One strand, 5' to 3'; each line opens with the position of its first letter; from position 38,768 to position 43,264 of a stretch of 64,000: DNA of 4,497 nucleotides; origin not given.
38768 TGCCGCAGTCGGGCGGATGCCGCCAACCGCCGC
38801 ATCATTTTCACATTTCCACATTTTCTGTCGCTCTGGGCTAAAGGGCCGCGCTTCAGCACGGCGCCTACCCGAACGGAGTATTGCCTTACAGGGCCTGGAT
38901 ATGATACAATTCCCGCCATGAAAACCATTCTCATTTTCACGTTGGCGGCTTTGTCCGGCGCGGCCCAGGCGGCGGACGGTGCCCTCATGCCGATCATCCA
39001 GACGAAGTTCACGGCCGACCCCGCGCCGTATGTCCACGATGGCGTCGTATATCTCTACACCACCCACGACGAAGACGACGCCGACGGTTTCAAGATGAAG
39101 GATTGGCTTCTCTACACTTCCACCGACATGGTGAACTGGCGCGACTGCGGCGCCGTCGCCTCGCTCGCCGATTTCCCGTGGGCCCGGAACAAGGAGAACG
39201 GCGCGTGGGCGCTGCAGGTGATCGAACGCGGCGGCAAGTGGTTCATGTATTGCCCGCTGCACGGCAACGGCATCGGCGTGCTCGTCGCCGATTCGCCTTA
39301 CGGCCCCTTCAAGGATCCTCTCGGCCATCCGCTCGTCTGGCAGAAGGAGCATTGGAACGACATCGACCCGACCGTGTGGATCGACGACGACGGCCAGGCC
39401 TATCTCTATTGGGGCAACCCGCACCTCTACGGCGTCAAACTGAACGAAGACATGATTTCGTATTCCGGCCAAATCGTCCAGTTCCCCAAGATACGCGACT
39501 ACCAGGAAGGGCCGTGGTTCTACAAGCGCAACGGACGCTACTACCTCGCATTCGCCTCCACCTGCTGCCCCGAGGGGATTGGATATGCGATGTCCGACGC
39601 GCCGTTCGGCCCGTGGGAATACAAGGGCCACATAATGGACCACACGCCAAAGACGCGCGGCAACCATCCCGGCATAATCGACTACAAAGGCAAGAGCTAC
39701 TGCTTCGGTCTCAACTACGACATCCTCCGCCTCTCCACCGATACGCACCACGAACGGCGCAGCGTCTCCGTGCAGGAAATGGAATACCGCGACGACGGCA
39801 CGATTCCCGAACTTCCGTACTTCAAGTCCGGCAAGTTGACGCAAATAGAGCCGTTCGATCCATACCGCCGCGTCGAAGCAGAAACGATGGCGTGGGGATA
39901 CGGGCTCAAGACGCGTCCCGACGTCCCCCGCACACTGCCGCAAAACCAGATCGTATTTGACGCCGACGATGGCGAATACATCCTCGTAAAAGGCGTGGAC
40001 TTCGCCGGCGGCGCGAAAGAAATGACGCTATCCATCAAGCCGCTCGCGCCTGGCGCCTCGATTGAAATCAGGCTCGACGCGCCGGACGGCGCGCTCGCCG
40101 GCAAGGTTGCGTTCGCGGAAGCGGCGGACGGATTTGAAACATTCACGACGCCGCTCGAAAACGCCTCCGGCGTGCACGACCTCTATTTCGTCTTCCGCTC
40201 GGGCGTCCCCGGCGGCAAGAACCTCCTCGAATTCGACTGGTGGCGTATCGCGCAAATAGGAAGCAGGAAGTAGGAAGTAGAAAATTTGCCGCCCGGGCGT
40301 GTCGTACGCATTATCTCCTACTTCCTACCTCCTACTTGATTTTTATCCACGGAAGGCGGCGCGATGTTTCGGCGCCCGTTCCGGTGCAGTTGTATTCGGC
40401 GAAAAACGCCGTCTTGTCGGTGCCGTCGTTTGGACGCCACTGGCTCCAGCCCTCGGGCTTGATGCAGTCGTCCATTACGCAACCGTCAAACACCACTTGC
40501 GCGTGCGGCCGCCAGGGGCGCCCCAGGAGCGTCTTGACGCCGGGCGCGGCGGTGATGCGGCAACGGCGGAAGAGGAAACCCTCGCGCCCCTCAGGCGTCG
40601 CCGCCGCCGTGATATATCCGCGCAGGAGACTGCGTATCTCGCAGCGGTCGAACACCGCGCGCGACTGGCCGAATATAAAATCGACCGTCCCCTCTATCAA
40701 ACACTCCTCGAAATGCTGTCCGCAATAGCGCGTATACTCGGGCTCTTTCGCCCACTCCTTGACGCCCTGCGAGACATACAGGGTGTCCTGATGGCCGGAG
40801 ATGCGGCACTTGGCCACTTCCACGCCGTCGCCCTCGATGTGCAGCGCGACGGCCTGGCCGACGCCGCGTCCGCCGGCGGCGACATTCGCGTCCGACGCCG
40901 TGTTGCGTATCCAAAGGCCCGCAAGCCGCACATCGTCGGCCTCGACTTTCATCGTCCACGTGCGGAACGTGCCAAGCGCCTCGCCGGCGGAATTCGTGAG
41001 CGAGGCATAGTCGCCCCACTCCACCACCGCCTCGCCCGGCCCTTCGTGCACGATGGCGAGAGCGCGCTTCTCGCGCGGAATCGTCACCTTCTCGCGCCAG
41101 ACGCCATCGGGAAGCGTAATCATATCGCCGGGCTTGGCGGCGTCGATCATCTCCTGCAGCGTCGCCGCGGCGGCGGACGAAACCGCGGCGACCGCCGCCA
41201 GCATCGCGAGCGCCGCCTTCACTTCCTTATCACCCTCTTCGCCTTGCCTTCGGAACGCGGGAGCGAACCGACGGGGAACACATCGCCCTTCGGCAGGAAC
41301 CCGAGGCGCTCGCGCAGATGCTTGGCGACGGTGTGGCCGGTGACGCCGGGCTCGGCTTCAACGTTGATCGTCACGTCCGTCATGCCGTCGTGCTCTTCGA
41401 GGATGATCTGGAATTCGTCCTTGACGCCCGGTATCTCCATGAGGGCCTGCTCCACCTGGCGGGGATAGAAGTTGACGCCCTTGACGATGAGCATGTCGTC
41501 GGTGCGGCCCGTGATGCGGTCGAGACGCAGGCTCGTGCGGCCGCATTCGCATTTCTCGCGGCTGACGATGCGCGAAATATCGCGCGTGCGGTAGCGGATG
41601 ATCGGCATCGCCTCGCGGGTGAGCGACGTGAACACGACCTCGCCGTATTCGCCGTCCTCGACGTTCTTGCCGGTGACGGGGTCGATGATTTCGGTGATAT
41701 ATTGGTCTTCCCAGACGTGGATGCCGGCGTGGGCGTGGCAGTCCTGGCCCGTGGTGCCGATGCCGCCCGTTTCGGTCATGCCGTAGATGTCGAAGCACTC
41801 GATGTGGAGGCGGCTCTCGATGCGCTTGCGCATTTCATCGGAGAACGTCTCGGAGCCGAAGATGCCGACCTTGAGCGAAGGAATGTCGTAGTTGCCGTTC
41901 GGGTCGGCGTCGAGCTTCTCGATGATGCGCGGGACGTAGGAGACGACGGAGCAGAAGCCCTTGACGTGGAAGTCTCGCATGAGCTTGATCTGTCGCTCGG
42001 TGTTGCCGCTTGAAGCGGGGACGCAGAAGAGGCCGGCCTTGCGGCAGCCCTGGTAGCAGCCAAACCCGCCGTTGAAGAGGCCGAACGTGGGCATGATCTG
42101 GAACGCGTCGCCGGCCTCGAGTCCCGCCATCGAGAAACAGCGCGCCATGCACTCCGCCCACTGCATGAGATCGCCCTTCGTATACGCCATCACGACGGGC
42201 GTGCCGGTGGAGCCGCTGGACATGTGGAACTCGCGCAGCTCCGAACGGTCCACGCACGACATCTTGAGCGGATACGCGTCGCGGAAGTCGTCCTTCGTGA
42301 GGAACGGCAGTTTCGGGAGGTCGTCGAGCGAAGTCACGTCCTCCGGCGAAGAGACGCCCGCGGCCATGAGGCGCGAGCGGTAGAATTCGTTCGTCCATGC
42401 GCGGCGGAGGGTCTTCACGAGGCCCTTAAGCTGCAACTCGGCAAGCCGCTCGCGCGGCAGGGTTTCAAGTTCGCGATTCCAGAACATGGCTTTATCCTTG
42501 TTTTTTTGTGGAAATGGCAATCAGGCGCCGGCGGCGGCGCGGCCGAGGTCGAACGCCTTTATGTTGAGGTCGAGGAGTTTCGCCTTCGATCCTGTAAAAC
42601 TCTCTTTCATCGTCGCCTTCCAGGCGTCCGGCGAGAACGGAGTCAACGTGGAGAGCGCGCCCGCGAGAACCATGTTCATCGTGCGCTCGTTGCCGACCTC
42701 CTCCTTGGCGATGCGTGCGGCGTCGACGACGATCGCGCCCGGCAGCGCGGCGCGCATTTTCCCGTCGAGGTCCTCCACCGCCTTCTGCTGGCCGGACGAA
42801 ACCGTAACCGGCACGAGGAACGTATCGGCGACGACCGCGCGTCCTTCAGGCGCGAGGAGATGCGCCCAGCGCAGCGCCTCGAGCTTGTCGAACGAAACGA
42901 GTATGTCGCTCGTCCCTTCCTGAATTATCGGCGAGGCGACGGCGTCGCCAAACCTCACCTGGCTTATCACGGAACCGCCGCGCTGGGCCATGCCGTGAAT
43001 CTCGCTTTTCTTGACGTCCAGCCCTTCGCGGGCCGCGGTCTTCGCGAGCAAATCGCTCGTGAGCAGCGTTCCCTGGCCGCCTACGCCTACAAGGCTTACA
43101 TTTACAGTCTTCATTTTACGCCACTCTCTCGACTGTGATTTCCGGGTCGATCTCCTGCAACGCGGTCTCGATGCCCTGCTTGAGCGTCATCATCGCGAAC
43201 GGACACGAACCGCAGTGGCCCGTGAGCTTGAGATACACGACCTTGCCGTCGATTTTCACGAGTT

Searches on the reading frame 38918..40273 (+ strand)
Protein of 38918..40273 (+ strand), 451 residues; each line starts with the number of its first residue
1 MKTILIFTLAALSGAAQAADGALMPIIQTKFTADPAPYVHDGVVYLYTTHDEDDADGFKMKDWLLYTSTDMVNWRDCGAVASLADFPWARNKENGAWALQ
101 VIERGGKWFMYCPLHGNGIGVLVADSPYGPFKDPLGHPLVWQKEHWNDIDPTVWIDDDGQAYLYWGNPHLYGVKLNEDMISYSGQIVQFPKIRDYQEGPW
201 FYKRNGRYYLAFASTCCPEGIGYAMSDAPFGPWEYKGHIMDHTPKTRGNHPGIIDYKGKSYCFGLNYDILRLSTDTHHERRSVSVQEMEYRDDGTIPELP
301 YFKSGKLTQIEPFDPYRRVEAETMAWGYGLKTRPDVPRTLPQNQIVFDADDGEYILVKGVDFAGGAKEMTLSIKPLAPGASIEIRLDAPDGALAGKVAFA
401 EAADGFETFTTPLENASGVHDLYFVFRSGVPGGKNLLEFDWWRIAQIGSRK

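Call 41: search_protein_families(library=pfam, proteins=[window:38918-40273:+], max_evalue=0.001)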
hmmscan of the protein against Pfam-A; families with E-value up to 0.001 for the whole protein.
window:38918-40273:+ (451 aa): 2 families
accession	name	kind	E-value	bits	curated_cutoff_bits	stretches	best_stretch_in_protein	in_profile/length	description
PF04616.20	Glyco_hydro_43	-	9.4e-46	156.9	32.2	1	25-296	4-288/288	Glycosyl hydrolases family 43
PF03422.21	CBM_6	-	4e-16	59.9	28.9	1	320-445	1-124/125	Carbohydrate binding module (family 6)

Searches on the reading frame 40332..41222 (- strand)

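Call 41: search_protein_families(library=pfam, proteins=[window:40332-41222:-], max_evalue=0.001)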
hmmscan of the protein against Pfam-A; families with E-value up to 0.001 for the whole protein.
window:40332-41222:- (296 aa): 1 family
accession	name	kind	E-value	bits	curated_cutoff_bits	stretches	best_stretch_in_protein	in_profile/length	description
PF01095.25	Pectinesterase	-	6.8e-46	156.8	27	1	12-295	5-277/298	Pectinesterase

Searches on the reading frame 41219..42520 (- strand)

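Call 41: search_protein_families(library=pfam, proteins=[window:41219-42520:-], max_evalue=0.001)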
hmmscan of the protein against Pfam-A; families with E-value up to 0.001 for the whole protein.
window:41219-42520:- (433 aa): 2 families
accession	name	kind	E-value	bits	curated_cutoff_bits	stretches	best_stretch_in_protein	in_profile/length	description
PF14535.12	AMP-binding_C_2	-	1.5e-19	70.5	25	1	348-431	1-93/96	AMP-binding enzyme C-terminal domain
PF00501.34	AMP-binding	-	6.9e-16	58.5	29.9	1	86-297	155-374/384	AMP-binding enzyme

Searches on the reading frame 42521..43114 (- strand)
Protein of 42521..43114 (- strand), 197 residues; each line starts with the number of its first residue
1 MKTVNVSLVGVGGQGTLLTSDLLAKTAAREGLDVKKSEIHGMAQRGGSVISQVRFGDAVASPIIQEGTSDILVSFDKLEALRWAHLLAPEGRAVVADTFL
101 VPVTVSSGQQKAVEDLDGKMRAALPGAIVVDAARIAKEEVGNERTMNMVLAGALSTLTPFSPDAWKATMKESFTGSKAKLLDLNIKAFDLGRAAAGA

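Call 41: search_protein_families(library=pfam, proteins=[window:42521-43114:-], max_evalue=0.001)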
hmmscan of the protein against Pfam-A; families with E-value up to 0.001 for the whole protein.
window:42521-43114:- (197 aa): 1 family
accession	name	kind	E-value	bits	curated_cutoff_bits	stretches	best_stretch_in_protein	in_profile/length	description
PF01558.24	POR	-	2e-42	145.7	27.4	1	12-192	1-172/173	Pyruvate ferredoxin/flavodoxin oxidoreductase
